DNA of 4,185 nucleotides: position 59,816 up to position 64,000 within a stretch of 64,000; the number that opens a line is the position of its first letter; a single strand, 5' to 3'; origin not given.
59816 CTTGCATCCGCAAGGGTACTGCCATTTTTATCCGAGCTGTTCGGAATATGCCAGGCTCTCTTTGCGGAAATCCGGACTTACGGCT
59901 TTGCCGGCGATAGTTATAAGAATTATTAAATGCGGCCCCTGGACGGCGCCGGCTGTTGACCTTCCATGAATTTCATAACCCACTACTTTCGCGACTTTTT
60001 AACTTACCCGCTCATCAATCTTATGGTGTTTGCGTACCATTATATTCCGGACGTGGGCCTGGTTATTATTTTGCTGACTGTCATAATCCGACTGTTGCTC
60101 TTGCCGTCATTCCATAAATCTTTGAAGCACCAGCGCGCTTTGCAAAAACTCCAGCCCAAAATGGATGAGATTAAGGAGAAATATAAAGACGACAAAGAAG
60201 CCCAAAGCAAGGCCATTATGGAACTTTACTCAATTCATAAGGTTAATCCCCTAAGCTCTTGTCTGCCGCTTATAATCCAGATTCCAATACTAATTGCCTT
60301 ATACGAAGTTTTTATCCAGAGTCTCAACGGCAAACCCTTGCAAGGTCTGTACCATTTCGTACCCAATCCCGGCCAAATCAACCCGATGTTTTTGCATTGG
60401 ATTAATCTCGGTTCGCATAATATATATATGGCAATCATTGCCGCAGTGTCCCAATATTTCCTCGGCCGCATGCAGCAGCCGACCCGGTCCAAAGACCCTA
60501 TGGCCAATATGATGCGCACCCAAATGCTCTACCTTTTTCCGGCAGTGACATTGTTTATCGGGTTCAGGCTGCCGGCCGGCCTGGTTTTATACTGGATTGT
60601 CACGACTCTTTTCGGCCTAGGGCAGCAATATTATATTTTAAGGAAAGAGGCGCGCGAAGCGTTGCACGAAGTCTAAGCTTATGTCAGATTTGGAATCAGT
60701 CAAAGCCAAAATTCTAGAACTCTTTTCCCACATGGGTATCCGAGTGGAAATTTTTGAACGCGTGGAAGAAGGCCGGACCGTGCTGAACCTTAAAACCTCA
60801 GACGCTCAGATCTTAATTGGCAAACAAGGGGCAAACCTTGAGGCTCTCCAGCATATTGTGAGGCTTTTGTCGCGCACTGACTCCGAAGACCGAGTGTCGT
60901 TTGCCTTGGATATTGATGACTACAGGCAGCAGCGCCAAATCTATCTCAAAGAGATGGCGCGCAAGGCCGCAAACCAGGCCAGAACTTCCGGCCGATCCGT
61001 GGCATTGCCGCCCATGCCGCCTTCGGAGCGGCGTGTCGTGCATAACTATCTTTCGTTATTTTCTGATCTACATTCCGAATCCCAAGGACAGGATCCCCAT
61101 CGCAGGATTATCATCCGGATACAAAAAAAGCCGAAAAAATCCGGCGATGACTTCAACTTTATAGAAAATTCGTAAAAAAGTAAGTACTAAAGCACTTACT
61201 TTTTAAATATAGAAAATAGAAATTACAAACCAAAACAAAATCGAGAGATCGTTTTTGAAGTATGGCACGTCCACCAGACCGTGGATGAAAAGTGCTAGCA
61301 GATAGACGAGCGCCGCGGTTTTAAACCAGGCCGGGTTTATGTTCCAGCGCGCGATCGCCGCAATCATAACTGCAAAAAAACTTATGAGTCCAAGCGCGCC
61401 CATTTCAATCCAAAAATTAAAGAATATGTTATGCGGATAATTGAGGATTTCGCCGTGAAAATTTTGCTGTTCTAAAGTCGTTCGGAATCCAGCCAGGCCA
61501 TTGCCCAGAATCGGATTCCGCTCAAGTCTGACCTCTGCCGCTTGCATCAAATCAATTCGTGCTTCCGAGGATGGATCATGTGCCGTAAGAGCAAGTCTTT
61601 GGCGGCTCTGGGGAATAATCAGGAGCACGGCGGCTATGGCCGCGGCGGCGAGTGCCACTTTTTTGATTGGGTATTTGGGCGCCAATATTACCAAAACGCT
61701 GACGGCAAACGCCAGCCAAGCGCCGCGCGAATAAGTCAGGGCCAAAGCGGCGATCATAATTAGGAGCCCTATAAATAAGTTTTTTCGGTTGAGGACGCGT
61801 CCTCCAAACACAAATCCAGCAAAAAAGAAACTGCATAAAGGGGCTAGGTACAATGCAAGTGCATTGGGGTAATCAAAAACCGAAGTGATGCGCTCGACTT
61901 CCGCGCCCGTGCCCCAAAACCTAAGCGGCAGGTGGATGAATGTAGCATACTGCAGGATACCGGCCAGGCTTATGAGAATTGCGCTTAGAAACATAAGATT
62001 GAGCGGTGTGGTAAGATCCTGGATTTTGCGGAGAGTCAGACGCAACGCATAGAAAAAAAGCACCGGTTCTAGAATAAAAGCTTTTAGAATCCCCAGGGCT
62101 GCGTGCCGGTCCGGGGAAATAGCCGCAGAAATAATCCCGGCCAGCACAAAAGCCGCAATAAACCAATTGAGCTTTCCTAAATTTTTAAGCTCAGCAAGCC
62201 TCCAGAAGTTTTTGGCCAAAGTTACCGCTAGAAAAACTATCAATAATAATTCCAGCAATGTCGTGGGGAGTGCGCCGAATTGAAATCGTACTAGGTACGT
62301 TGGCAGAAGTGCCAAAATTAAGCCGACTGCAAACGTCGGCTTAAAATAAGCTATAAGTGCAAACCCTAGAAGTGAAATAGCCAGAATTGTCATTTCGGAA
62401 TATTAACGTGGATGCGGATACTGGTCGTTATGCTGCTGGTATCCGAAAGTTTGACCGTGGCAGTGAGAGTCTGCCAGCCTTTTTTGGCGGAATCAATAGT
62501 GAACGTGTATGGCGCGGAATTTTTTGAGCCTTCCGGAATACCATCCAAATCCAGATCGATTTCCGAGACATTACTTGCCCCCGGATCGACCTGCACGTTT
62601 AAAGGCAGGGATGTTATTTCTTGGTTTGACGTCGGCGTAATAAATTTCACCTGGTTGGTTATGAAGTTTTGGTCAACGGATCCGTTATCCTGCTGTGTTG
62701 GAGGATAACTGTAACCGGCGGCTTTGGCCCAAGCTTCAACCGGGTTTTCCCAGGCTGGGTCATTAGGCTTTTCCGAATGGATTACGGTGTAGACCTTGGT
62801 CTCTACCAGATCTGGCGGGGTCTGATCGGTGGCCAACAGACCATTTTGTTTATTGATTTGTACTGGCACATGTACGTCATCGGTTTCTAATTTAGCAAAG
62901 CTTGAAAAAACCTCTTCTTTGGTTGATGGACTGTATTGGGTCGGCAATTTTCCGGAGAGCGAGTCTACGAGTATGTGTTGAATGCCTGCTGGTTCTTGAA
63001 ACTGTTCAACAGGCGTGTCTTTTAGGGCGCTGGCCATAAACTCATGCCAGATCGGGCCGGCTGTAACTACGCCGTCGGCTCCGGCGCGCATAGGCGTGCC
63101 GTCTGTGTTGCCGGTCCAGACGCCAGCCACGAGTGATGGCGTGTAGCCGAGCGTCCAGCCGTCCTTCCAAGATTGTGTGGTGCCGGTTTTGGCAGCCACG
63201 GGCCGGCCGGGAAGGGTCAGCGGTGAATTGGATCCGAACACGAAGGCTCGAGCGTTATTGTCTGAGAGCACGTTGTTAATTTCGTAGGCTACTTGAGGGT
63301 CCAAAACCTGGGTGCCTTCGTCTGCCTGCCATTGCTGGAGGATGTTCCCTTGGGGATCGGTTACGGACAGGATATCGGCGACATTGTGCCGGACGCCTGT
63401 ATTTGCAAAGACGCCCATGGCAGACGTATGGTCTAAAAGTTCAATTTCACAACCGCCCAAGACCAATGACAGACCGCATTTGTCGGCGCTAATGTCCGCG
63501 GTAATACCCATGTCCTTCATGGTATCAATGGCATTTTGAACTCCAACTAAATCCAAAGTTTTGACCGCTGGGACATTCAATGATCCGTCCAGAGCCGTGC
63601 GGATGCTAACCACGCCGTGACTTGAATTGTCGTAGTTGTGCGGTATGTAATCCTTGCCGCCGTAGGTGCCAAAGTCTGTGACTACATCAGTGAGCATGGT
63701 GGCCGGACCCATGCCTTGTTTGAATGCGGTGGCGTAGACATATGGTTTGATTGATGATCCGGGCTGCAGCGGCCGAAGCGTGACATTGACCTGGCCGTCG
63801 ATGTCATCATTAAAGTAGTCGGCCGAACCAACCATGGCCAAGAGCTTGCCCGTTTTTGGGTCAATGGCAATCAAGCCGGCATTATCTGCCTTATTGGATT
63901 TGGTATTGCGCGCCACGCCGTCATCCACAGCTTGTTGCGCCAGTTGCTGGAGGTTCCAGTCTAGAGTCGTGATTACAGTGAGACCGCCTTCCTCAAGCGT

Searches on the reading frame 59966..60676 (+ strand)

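Call 32: search_protein_families(library=pfam, proteins=[window:59966-60676:+], max_evalue=0.00001)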
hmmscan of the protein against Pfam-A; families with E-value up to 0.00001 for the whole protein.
window:59966-60676:+ (236 aa): 1 family
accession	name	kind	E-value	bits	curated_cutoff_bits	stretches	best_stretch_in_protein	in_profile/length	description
PF02096.25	60KD_IMP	-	4e-52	176.9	35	1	31-225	2-162/163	60Kd inner membrane protein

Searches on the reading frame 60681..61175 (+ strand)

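Call 33: search_protein_families(library=pfam, proteins=[window:60681-61175:+], max_evalue=0.00001)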
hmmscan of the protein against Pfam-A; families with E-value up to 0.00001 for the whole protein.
window:60681-61175:+ (164 aa): 2 families
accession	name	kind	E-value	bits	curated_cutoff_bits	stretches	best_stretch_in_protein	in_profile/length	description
PF01424.28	R3H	-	4.2e-19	68.8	26.8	1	89-146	3-59/60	R3H domain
PF13083.13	KH_KhpA-B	-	2.2e-08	34.3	32.1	1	14-73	11-70/73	KhpA/KhpB, KH domain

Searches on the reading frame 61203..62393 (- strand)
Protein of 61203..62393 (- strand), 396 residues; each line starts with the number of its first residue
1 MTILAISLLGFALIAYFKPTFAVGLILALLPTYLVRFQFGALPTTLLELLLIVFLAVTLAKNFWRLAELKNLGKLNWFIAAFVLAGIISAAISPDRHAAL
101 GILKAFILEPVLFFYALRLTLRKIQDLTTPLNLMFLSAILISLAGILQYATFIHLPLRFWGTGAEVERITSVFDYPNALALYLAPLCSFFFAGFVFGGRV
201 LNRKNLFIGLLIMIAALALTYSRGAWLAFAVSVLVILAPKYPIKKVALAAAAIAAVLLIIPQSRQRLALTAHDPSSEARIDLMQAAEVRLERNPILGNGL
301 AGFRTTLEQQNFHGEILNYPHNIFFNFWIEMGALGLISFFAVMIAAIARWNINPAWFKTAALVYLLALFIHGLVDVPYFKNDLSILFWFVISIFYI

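Call 33: search_protein_families(library=pfam, proteins=[window:61203-62393:-], max_evalue=0.00001)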
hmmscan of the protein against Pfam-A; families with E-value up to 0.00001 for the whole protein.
window:61203-62393:- (396 aa): 1 family
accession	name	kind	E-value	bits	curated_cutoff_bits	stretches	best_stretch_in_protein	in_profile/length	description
PF04932.20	Wzy_C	-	4.1e-22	79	31.7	1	209-340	2-149/149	O-Antigen ligase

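Call 70: find_encoding_contigs(protein=window:61203-62393:-, flank=10000, max_places=1)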
Protein window:61203-62393:- (396 aa): 1 contig read that carries it; 1 place shown.
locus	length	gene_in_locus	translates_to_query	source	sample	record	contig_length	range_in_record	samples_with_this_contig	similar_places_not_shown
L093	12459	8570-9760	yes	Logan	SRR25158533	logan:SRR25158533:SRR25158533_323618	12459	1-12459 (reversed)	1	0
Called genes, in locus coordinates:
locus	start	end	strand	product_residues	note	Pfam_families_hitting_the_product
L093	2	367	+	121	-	?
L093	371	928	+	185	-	-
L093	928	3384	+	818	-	PF00521:DNA_topoisoIV, PF03989:DNA_gyraseA_C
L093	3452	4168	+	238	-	PF20772:TACO1_YebC_N, PF01709:Transcrip_reg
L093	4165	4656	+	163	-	PF02075:RuvC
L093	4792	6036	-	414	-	PF00579:tRNA-synt_1b, PF16714:TyrRSs_C (weak), PF22421:SYY_C-terminal, PF01479:S4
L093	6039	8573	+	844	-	PF00912:Transgly, PF00905:Transpeptidase, PF17957:Big_7 (faint)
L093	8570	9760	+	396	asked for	PF04932:Wzy_C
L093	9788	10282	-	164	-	PF13083:KH_KhpA-B, PF01424:R3H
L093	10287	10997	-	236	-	PF02096:60KD_IMP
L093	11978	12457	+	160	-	?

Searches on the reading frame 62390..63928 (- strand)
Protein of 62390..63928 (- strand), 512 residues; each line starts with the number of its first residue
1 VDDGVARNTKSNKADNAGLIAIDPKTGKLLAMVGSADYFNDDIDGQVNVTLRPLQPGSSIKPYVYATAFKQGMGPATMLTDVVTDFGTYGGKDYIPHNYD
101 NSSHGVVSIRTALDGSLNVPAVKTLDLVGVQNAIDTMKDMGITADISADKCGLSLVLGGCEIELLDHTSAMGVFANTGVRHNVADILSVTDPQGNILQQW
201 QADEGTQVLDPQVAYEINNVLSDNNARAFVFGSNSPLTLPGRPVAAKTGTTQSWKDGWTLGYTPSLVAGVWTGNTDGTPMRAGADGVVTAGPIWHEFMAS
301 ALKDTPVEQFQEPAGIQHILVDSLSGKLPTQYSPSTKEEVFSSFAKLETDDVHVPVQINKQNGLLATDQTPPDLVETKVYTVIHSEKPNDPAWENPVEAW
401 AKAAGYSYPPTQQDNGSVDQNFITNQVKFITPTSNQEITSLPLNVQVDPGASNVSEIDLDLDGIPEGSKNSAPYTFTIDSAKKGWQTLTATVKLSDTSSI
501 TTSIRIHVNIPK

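Call 33: search_protein_families(library=pfam, proteins=[window:62390-63928:-], max_evalue=0.00001)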
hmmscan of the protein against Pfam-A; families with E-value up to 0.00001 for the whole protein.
window:62390-63928:- (512 aa): 2 families
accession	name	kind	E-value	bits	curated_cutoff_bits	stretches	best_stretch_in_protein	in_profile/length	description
PF00905.27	Transpeptidase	-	1.7e-18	67.3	22.1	1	19-265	3-267/299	Penicillin binding protein transpeptidase domain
PF17957.7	Big_7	-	6.3e-06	27.2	24.1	0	427-490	3-70/70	Bacterial Ig domain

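Call 68: find_encoding_contigs(protein=window:62390-63928:-, flank=10000, max_places=1)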
Protein window:62390-63928:- (512 aa): no gene with exactly this product is on record in the collection.
